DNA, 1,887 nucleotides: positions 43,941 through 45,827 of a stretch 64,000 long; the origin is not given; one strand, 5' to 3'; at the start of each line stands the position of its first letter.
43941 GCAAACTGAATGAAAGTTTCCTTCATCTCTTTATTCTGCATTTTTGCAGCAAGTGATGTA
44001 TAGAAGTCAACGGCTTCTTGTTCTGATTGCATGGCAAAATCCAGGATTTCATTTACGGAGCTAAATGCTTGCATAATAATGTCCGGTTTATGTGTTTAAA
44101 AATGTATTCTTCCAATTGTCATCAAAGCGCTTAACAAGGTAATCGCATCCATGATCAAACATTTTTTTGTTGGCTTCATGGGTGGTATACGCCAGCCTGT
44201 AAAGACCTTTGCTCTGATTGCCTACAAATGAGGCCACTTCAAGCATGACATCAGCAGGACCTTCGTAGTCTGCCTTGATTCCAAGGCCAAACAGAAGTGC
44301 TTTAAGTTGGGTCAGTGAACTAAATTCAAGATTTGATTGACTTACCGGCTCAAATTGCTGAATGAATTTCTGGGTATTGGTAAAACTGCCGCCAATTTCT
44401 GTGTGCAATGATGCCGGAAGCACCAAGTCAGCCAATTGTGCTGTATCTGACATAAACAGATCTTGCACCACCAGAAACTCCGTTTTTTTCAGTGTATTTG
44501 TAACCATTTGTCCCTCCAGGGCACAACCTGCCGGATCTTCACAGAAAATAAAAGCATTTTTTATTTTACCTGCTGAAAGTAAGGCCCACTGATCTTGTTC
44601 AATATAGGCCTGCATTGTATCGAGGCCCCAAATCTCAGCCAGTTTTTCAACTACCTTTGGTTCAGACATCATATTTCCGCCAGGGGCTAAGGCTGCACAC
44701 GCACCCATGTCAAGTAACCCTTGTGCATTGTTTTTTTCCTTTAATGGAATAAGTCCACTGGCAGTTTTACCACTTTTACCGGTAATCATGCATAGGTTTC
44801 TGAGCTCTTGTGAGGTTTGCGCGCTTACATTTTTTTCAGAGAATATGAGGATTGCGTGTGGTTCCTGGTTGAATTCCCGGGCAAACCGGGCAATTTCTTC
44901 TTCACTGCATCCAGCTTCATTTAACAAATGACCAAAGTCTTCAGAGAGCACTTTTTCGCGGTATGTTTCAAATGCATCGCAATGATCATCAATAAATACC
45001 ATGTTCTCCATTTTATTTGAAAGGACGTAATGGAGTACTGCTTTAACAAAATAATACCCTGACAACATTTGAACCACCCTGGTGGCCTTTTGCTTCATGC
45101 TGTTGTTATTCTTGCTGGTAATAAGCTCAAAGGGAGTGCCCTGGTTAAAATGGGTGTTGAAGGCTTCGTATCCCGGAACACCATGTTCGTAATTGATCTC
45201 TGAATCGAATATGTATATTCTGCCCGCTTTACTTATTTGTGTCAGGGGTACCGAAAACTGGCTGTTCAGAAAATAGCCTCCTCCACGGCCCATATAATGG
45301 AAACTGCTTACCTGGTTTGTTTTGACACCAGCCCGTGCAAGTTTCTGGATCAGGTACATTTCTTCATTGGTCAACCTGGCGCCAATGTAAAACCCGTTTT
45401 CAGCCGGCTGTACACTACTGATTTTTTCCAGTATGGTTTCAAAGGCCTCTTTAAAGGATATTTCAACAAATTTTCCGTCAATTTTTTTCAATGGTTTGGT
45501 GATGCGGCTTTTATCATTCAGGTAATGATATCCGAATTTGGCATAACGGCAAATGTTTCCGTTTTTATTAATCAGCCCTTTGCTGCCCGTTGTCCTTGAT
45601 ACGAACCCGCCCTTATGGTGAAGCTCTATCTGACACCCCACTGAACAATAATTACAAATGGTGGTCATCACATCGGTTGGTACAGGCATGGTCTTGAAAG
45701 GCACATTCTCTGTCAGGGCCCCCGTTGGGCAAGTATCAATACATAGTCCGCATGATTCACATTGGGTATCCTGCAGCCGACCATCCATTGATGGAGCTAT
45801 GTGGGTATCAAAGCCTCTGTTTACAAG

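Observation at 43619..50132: NuoE/NuoF/NuoG-type operon whose large subunit has a GltD-like NAD(P)H flavoenzyme inserted: a probable Bfu-family bifurcating transhydrogenase, ending in a rubrerythrin-like gene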

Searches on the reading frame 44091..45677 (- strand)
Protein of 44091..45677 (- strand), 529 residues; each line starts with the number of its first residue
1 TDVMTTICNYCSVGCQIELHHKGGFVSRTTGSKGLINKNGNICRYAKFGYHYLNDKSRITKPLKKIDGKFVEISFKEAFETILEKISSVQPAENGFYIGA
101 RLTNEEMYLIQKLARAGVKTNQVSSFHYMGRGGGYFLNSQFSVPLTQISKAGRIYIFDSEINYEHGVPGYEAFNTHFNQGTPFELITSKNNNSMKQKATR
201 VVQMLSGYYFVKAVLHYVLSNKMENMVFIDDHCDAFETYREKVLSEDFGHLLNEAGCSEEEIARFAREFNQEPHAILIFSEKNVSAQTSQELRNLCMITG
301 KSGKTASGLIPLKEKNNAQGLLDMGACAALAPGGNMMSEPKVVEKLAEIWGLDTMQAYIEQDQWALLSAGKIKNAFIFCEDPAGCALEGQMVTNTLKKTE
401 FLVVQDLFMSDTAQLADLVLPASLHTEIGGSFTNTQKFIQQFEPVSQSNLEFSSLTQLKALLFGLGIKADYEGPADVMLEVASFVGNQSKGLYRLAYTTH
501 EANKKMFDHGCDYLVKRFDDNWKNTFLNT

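Call 31: search_solved_structures(query=window:44091-45677:-, max_evalue=1e-20, show_alignments=2)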
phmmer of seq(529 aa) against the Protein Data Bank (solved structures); distinct sequences matched with E-value up to 1e-20: 12.
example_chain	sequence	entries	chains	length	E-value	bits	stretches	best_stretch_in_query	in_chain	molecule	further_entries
8rqz_C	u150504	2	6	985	7.2e-49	170.1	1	5-483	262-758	Probable oxidoreductase YjgC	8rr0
9gzq_A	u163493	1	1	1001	7.5e-49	170.1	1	5-483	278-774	Probable oxidoreductase YjgC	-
9t1s_L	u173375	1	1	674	9.4e-49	169.7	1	2-451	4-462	formate dehydrogenase (coenzyme F420)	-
7qv7_S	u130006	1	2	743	2.3e-43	152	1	5-443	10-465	Hydrogen dependent carbon dioxide reductase subunit FdhF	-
1aa6_A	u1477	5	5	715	7.7e-42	146.9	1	4-450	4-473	FORMATE DEHYDROGENASE H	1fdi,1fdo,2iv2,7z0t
8oh5_C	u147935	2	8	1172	9.8e-42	146.6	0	2-131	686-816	Formate dehydrogenase-O, major subunit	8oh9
9wxb_B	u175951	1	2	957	1.4e-38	136.2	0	212-485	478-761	Formate dehydrogenase alpha subunit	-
7vw6_A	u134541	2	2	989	1.7e-38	135.9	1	5-485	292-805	Formate dehydrogenase | Tungsten-containing formate dehydrogenase alpha subunit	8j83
7e5z_A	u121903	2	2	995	1.7e-38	135.9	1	5-485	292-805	Formate dehydrogenase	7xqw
7bkb_D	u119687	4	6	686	1.4e-37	132.9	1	4-442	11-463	Formate dehydrogenase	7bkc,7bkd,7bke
6tg9_A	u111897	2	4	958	1.2e-36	129.8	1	5-485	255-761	Formate dehydrogenase subunit alpha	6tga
9bov_A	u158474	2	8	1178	5.8e-30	107.8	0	5-326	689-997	Molybdopterin oxidoreductase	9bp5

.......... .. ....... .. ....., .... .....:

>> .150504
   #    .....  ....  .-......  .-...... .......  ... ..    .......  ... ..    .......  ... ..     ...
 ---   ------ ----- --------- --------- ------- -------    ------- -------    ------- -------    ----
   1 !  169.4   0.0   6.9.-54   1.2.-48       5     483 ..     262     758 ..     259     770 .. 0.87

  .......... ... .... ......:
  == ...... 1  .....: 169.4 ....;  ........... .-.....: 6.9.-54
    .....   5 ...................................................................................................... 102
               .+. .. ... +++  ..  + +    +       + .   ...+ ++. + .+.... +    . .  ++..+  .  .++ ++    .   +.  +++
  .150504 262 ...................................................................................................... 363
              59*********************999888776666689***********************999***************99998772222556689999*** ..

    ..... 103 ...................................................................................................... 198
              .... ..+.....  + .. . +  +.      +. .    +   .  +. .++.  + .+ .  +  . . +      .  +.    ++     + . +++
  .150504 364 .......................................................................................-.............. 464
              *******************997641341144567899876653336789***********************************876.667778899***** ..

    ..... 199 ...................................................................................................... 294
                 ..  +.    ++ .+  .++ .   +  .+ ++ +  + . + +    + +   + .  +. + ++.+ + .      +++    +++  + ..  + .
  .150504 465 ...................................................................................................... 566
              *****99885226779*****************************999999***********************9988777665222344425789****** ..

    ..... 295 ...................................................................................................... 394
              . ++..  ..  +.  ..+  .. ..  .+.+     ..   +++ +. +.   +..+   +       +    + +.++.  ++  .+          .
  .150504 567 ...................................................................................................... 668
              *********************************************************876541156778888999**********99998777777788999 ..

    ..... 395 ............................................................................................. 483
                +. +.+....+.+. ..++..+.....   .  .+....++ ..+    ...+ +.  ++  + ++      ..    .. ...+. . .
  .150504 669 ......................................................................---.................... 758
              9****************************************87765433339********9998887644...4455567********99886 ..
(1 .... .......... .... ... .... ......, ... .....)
